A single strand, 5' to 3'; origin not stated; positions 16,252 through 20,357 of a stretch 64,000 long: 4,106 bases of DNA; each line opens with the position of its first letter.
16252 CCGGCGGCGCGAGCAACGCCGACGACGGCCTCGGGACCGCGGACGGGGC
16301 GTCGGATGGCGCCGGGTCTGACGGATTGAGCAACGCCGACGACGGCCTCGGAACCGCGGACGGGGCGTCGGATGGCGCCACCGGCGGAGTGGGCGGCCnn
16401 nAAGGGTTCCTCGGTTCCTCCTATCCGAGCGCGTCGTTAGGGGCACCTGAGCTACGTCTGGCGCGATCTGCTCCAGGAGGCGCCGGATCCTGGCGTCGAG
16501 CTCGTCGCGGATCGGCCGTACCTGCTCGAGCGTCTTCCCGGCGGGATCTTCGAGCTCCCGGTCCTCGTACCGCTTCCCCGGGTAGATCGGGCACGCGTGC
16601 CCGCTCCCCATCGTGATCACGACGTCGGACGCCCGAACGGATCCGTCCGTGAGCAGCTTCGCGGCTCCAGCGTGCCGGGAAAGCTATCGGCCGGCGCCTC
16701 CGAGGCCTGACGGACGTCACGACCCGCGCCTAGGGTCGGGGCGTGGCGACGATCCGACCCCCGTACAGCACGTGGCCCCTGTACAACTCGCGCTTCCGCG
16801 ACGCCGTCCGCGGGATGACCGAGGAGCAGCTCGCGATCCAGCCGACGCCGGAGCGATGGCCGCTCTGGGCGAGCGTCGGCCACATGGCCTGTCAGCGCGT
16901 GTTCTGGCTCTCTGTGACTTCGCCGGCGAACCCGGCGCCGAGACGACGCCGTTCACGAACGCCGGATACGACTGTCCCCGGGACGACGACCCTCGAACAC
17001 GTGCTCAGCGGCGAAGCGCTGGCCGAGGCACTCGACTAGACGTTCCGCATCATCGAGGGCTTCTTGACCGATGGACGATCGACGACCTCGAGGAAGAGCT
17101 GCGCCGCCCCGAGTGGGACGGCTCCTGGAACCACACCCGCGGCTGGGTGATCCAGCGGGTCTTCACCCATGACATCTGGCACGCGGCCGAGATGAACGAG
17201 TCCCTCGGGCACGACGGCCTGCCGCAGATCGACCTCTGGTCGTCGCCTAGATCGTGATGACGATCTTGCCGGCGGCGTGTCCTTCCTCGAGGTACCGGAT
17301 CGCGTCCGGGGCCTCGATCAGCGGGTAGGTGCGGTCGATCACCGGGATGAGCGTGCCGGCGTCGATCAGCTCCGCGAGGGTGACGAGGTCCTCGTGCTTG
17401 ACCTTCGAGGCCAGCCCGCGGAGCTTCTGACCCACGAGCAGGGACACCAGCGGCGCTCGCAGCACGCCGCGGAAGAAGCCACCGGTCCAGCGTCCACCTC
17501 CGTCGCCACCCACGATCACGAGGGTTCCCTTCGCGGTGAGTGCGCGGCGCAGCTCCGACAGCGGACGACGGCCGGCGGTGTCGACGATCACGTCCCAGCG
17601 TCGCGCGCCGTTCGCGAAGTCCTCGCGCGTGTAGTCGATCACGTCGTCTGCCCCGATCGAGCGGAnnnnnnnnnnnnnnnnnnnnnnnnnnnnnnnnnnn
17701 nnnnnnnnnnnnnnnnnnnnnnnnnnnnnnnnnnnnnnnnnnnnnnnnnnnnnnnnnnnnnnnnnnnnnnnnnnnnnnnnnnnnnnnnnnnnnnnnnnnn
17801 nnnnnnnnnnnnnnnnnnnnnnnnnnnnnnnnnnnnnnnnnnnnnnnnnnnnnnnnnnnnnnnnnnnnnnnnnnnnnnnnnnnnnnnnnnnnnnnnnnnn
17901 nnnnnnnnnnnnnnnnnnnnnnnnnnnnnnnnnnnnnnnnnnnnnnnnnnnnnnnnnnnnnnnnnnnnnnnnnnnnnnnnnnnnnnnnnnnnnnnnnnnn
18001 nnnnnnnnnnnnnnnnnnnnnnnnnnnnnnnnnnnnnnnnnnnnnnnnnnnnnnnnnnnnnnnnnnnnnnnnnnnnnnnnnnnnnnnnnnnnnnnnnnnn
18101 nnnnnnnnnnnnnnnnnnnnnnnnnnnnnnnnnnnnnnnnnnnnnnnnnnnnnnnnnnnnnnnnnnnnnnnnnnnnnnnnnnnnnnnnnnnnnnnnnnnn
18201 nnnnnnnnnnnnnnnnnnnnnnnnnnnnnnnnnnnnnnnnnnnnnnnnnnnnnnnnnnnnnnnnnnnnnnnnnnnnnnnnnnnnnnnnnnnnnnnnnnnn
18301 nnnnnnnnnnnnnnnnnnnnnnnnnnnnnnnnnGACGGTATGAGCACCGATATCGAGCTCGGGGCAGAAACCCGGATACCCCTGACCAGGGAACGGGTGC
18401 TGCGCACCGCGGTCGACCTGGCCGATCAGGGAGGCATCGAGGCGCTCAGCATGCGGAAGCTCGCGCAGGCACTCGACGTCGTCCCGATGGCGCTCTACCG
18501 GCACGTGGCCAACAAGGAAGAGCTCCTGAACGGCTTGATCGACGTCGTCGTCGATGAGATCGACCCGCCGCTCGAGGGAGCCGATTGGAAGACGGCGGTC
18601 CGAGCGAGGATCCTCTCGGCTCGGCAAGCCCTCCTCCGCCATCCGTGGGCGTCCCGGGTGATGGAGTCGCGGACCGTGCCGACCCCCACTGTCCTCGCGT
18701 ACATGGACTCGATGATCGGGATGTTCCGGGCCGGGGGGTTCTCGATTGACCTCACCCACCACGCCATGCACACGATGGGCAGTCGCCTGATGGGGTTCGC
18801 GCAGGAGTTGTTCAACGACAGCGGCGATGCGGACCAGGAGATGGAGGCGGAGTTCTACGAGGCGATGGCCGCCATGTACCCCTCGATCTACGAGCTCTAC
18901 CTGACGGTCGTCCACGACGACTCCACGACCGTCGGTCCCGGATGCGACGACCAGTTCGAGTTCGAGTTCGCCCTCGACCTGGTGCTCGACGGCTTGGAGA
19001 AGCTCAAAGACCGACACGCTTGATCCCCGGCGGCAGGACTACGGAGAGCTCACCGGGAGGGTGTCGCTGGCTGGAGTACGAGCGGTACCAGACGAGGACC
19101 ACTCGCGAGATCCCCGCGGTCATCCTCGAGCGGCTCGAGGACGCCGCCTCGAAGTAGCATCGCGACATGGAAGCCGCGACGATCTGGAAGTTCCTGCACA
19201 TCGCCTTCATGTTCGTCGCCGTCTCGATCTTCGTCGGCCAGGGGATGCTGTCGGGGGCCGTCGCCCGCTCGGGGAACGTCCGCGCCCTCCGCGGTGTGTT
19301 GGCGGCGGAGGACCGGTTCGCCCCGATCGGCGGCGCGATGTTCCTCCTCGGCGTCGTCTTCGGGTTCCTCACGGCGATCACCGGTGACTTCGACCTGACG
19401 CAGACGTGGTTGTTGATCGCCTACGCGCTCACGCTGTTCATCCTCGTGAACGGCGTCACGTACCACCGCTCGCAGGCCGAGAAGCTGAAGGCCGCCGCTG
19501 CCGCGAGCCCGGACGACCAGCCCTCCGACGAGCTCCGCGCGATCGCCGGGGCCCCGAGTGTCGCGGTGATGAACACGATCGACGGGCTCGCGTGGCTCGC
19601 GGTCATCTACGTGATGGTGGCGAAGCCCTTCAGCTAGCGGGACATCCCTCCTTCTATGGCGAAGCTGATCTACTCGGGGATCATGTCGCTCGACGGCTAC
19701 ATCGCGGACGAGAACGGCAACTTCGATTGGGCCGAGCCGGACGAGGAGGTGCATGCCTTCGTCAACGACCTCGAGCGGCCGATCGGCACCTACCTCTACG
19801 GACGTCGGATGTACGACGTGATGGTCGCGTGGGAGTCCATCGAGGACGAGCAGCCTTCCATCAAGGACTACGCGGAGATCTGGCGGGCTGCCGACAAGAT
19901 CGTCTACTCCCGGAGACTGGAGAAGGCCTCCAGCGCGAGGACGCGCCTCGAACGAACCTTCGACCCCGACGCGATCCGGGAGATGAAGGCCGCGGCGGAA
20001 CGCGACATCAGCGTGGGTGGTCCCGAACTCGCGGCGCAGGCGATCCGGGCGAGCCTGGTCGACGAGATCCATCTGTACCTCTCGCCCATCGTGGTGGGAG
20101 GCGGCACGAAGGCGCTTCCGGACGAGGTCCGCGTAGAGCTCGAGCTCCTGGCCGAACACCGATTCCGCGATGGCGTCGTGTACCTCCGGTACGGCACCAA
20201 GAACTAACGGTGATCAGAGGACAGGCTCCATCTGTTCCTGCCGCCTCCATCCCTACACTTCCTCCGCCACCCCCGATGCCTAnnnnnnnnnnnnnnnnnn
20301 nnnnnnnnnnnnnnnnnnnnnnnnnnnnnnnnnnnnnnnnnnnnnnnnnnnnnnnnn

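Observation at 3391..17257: Two diverging copies of a ~520-bp DinB-family gene segment 13 kb apart, each inactivated differently. Copy 2 abuts a truncated arsC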

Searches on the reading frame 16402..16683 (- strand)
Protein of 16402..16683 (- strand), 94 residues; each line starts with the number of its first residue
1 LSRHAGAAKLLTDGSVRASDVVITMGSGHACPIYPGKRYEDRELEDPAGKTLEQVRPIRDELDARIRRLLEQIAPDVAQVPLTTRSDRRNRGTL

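Call 11: search_protein_families(library=pfam, proteins=[window:16402-16683:-], max_evalue=0.01)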
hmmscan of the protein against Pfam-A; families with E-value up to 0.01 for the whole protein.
seq(94 aa): 1 family
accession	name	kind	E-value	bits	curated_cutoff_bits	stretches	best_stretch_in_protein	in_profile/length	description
PF01451.26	LMWPc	-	0.00025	21.7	23.2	1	6-70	65-144/144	Low molecular weight phosphotyrosine protein phosphatase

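Call 39: find_homologous_proteins(query=window:16402-16683:-, max_evalue=0.00001)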
Query seq(94 aa) (94 aa): 8000 proteins with E <= 0.00001 among 8000 candidates; the best 120 are listed.
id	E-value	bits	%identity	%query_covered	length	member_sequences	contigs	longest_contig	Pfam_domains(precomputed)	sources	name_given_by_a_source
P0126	4.4e-29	118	88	71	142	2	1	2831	PF01451.28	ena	-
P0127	5.6e-29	118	87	71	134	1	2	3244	PF01451.28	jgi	jgi:arsenate reductase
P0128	7.8e-28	114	81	71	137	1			PF01451.28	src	-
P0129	3.8e-27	112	84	71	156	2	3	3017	PF01451.28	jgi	jgi:arsenate reductase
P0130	1.3e-26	110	72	80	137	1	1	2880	PF01451.28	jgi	jgi:arsenate reductase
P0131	1.6e-26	110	79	74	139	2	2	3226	PF01451.28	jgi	jgi:arsenate reductase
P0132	1.9e-26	110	72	80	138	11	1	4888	PF01451.28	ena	-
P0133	4.7e-26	109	78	71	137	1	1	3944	PF01451.28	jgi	jgi:arsenate reductase (thioredoxin)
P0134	5.4e-26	108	79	71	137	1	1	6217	PF01451.28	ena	-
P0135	5.4e-26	108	79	71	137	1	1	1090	PF01451.28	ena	-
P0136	7.1e-26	108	71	80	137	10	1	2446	PF01451.28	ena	-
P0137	8.2e-26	108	85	69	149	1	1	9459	PF01451.28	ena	-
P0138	8.9e-26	108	82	69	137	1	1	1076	PF01451.28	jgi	jgi:arsenate reductase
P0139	9.1e-26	108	76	71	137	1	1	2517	PF01451.28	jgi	jgi:arsenate reductase (thioredoxin)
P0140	1.6e-25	107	78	72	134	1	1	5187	PF01451.28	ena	-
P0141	2.4e-25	106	76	70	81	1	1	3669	PF01451.28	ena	-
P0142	2.6e-25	106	80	69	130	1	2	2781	PF01451.28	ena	-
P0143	6.4e-25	105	70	78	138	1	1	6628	PF01451.28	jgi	jgi:arsenate reductase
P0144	6.9e-25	105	79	71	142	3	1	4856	PF01451.28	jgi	jgi:arsenate reductase (thioredoxin)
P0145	8.5e-25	104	76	72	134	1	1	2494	PF01451.28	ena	-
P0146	1.0e-24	104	76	72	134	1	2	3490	PF01451.28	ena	-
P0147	1.1e-24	104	75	69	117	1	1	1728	PF01451.28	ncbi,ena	-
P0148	1.3e-24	104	76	72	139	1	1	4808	PF01451.28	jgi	jgi:arsenate reductase (thioredoxin)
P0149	1.6e-24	104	75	69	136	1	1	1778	PF01451.28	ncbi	ncbi:MAG TPA: arsenate reductase ArsC [Actinomycetota bacterium]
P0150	1.6e-24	104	76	71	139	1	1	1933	PF01451.28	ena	-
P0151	1.7e-24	104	77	69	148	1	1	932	PF01451.28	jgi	jgi:arsenate reductase (thioredoxin)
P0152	1.8e-24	103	77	69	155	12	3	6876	PF01451.28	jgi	jgi:arsenate reductase (thioredoxin)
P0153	1.8e-24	103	77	69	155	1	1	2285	PF01451.28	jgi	jgi:arsenate reductase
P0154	2.2e-24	103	67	83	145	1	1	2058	PF01451.28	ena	-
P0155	2.4e-24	103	67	83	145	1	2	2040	PF01451.28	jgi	-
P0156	2.4e-24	103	78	72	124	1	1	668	PF01451.28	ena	-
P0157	2.4e-24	103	75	71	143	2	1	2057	PF01451.28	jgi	jgi:protein-tyrosine-phosphatase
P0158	2.6e-24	103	78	69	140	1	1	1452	PF01451.28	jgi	jgi:arsenate reductase (thioredoxin)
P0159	2.8e-24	103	81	66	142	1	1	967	PF01451.28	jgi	jgi:arsenate reductase (thioredoxin)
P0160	3.0e-24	103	75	72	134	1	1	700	PF01451.28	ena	-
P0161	3.4e-24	103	77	69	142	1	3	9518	PF01451.28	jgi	jgi:arsenate reductase (thioredoxin)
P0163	4.9e-24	102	75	71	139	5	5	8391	PF01451.28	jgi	jgi:arsenate reductase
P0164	5.1e-24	102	74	72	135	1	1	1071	PF01451.28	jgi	jgi:protein-tyrosine-phosphatase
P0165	5.2e-24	102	67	78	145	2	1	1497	PF01451.28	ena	-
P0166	6.3e-24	102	71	74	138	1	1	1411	PF01451.28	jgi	jgi:protein-tyrosine-phosphatase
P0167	6.7e-24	102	73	74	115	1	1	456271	PF01451.28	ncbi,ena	-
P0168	6.7e-24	102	73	71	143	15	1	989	PF01451.28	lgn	-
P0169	8.0e-24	101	73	74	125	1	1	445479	PF01451.28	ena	-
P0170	8.1e-24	101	73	71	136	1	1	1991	PF01451.28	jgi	jgi:protein-tyrosine-phosphatase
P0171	8.3e-24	101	74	72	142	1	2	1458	PF01451.28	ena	-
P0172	8.4e-24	101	73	70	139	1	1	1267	PF01451.28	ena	-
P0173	8.6e-24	101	72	71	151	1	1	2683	PF01451.28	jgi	jgi:arsenate reductase (thioredoxin)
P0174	8.6e-24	101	82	66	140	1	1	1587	PF01451.28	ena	-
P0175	9.1e-24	101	74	72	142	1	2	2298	PF01451.28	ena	-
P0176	9.1e-24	101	74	72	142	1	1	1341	PF01451.28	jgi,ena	-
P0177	9.3e-24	101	74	72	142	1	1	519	PF01451.28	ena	-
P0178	9.4e-24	101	82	66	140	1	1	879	PF01451.28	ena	-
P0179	9.4e-24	101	68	78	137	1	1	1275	PF01451.28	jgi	jgi:arsenate reductase (thioredoxin)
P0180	9.5e-24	101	74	72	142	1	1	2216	PF01451.28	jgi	jgi:arsenate reductase (thioredoxin)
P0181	1.0e-23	101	73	71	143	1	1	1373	PF01451.28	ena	-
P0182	1.1e-23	101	81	66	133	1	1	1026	PF01451.28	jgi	jgi:arsenate reductase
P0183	1.1e-23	101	81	66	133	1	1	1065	PF01451.28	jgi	jgi:arsenate reductase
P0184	1.1e-23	101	72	73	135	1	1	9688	PF01451.28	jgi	jgi:protein-tyrosine-phosphatase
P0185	1.2e-23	101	81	66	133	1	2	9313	PF01451.28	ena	-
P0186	1.3e-23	101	70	71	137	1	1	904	PF01451.28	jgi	jgi:arsenate reductase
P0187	1.3e-23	101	73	71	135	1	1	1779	PF01451.28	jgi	jgi:protein-tyrosine-phosphatase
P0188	1.3e-23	101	72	73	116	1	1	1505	PF01451.28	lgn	-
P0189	1.4e-23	101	75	71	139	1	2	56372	PF01451.28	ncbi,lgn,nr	ncbi:MAG TPA: arsenate reductase ArsC [Candidatus Dormibacteraeota bacterium]|nr:arsenate reductase 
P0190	1.4e-23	101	73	74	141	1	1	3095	PF01451.28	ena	-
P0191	1.5e-23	100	73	71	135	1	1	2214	PF01451.28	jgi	jgi:protein-tyrosine-phosphatase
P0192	1.6e-23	100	73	74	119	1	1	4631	PF01451.28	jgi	jgi:arsenate reductase (thioredoxin)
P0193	1.6e-23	100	72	69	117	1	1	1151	PF01451.28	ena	-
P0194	1.6e-23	100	77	69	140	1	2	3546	PF01451.28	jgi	jgi:arsenate reductase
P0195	1.7e-23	100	72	71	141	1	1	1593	PF01451.28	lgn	-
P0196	1.8e-23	100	73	71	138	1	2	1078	PF01451.28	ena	-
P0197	1.9e-23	100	73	71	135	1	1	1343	PF01451.28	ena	-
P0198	2.0e-23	100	73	71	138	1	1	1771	PF01451.28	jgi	jgi:protein-tyrosine-phosphatase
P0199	2.0e-23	100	73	74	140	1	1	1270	PF01451.28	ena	-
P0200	2.2e-23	100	72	71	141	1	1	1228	PF01451.28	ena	-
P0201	2.2e-23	100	74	72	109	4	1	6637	PF01451.28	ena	-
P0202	2.3e-23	100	73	71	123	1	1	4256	PF01451.28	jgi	jgi:arsenate reductase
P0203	2.3e-23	100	72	69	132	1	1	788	PF01451.28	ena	-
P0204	2.3e-23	100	72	69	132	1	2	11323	PF01451.28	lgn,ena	-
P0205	2.6e-23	100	72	71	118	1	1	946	PF01451.28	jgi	jgi:protein-tyrosine-phosphatase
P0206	2.8e-23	100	72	72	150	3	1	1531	PF01451.28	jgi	jgi:arsenate reductase (thioredoxin)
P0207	2.9e-23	100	79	66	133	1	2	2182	PF01451.28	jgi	jgi:arsenate reductase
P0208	2.9e-23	100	75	67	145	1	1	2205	PF01451.28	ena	-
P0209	3.0e-23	100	72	73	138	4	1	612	PF01451.28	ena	-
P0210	3.1e-23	99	76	71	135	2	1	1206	PF01451.28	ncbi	-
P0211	3.3e-23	99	76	71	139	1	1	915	PF01451.28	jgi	jgi:protein-tyrosine-phosphatase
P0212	3.3e-23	99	72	72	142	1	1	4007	PF01451.28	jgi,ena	-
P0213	3.4e-23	99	72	71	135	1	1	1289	PF01451.28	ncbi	-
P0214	3.6e-23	99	72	71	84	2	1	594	PF01451.28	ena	-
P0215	3.6e-23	99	67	74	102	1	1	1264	PF01451.28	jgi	jgi:protein-tyrosine-phosphatase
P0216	3.7e-23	99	72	71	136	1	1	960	PF01451.28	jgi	jgi:arsenate reductase (thioredoxin)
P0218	3.7e-23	99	76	71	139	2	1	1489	PF01451.28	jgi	jgi:protein-tyrosine-phosphatase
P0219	3.8e-23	99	75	69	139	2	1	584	PF01451.28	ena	-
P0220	3.8e-23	99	74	72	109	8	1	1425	PF01451.28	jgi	jgi:protein-tyrosine-phosphatase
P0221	4.0e-23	99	72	71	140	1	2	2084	PF01451.28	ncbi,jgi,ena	-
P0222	4.0e-23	99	71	69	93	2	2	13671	PF01451.28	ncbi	-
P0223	4.0e-23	99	76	71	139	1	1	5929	PF01451.28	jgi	jgi:arsenate reductase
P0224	4.1e-23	99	67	74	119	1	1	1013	PF01451.28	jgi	jgi:protein-tyrosine-phosphatase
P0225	4.1e-23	99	71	74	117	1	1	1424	PF01451.28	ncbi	-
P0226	4.1e-23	99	69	74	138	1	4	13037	PF01451.28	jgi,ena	-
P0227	4.2e-23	99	72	71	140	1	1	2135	PF01451.28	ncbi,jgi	-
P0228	4.3e-23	99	69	71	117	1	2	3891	PF01451.28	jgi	jgi:arsenate reductase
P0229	4.3e-23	99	73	71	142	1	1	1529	PF01451.28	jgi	-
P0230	4.4e-23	99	75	71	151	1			PF01451.28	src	-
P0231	4.5e-23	99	75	69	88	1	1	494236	PF01451.28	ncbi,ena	-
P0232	4.6e-23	99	72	71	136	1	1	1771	PF01451.28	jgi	jgi:arsenate reductase (thioredoxin)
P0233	4.6e-23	99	66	82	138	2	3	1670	PF01451.28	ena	-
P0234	4.7e-23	99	75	71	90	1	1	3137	PF01451.28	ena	-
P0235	4.7e-23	99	73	71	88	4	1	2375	PF01451.28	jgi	-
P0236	4.7e-23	99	69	78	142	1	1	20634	PF01451.28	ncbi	-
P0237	4.7e-23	99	76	66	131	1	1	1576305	PF01451.28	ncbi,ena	-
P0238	4.9e-23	99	66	76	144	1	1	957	PF01451.28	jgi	jgi:arsenate reductase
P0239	4.9e-23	99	70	76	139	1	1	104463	PF01451.28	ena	-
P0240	5.0e-23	99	75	71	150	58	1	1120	PF01451.28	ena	-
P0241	5.3e-23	99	75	71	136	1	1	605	PF01451.28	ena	-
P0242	5.3e-23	99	70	71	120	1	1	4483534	PF01451.28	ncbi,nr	ncbi:arsenate reductase ArsC [Nocardioides sp. B-3]|nr:arsenate reductase ArsC [Nocardioides sp. B-3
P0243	5.3e-23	99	73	71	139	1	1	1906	PF01451.28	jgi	jgi:arsenate reductase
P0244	5.5e-23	99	66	82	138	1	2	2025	PF01451.28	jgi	jgi:protein-tyrosine-phosphatase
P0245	5.6e-23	99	69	71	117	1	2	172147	PF01451.28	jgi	jgi:protein-tyrosine-phosphatase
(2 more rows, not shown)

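Call 41: find_encoding_contigs(protein=P0126, flank=5000, max_places=4)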
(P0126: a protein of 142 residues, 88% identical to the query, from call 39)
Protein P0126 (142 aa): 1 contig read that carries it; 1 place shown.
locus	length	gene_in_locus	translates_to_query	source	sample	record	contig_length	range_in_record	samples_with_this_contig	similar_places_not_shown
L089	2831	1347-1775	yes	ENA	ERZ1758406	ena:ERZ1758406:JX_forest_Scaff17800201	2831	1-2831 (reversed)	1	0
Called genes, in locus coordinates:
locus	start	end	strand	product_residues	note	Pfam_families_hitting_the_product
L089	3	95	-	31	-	?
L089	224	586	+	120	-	PF01022:HTH_5, PF12840:HTH_20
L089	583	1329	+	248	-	PF13489:Methyltransf_23, PF01135:PCMT (weak), PF01209:Ubie_methyltran, PF06325:PrmA (weak), PF13847:Methyltransf_31, PF08241:Methyltransf_11, PF08242:Methyltransf_12, PF13649:Methyltransf_25, +1 more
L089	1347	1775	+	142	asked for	PF01451:LMWPc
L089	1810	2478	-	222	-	PF00072:Response_reg, PF00196:GerE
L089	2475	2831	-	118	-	?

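Call 42: find_encoding_contigs(protein=P0127, flank=5000, max_places=4)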
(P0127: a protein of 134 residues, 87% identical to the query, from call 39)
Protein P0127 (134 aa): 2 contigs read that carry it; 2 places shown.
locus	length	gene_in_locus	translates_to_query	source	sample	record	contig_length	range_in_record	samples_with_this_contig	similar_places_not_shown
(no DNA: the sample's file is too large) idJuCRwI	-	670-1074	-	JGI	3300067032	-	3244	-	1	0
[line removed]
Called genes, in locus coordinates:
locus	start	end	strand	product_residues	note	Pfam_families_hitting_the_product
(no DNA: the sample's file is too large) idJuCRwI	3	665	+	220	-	?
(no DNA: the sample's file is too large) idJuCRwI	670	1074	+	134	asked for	PF01451:LMWPc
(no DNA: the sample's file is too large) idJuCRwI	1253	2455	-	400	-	PF16701:Ad_Cy_reg (faint), PF00211:Guanylate_cyc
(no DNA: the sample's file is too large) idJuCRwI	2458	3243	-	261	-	?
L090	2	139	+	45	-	?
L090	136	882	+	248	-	PF13489:Methyltransf_23, PF01135:PCMT (weak), PF01209:Ubie_methyltran, PF05175:MTS (weak), PF13847:Methyltransf_31, PF08241:Methyltransf_11, PF08242:Methyltransf_12, PF13649:Methyltransf_25, +1 more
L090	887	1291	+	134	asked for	PF01451:LMWPc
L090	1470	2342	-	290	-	PF00211:Guanylate_cyc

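Call 78: search_protein_families(library=ncbifam, proteins=[window:16402-16683:-], max_evalue=0.01)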
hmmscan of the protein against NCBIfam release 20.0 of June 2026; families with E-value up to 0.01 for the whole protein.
seq(94 aa): 2 families
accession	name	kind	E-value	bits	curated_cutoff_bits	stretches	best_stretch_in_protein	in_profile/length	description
NF010053.0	PRK13530.1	subfamily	1.9e-05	25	215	1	13-71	69-130/133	arsenate reductase (thioredoxin)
TIGR02689.1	ars_reduc_gluta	equivalog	0.00029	21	157.6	1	20-69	73-125/126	arsenate reductase, glutathione/glutaredoxin type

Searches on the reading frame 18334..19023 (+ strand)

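Call 27: search_protein_families(library=pfam, proteins=[window:18334-19023:+], max_evalue=0.001)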
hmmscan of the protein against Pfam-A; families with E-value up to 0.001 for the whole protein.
window:18334-19023:+ (229 aa): 2 families
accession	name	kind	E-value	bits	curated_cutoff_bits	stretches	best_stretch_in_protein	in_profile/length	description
PF02909.22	TetR_C_1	-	1.5e-16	61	21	1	79-223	2-144/146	Tetracyclin repressor-like, C-terminal domain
PF00440.29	TetR_N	-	6.8e-09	35.8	24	1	23-66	2-45/47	Bacterial regulatory proteins, tetR family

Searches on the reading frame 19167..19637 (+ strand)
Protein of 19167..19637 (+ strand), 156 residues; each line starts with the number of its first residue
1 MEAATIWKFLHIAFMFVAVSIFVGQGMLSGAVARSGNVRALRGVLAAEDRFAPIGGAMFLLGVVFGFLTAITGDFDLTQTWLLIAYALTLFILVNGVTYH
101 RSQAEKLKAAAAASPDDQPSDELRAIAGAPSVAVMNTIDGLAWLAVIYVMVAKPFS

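Call 27: search_protein_families(library=pfam, proteins=[window:19167-19637:+], max_evalue=0.001)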
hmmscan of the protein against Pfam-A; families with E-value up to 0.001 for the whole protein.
window:19167-19637:+ (156 aa): 1 family
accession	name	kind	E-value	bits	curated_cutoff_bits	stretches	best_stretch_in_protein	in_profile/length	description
PF10027.14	DUF2269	-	1.7e-06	28.6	28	1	7-154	3-150/150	Predicted integral membrane protein (DUF2269)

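Call 35: find_encoding_contigs(protein=window:19167-19637:+, flank=10000, max_places=8)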
Protein window:19167-19637:+ (156 aa): 1 contig read that carries it; 1 place shown.
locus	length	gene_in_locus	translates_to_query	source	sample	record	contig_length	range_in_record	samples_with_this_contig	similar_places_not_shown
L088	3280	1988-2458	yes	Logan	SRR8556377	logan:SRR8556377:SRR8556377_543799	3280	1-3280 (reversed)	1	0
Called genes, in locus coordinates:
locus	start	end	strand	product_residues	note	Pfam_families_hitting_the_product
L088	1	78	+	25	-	?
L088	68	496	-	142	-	PF00107:ADH_zinc_N (weak), PF13602:ADH_zinc_N_2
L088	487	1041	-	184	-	PF08240:ADH_N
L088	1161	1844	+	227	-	PF00440:TetR_N, PF02909:TetR_C_1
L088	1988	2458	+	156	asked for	PF10027:DUF2269 (weak)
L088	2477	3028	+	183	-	PF01872:RibD_C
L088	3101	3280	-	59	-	?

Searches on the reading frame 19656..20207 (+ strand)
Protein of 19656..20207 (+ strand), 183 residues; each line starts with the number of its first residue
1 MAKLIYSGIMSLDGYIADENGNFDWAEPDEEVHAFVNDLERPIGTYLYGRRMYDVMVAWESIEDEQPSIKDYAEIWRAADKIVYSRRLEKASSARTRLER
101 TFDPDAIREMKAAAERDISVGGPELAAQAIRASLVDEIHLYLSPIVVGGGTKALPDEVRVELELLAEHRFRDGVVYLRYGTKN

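Call 27: search_protein_families(library=pfam, proteins=[window:19656-20207:+], max_evalue=0.001)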
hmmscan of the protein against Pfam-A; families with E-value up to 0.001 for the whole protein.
window:19656-20207:+ (183 aa): 1 family
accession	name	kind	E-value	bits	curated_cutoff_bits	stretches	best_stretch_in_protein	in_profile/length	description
PF01872.23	RibD_C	-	1.2e-17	64.8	24.1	1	3-168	2-189/197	RibD C-terminal domain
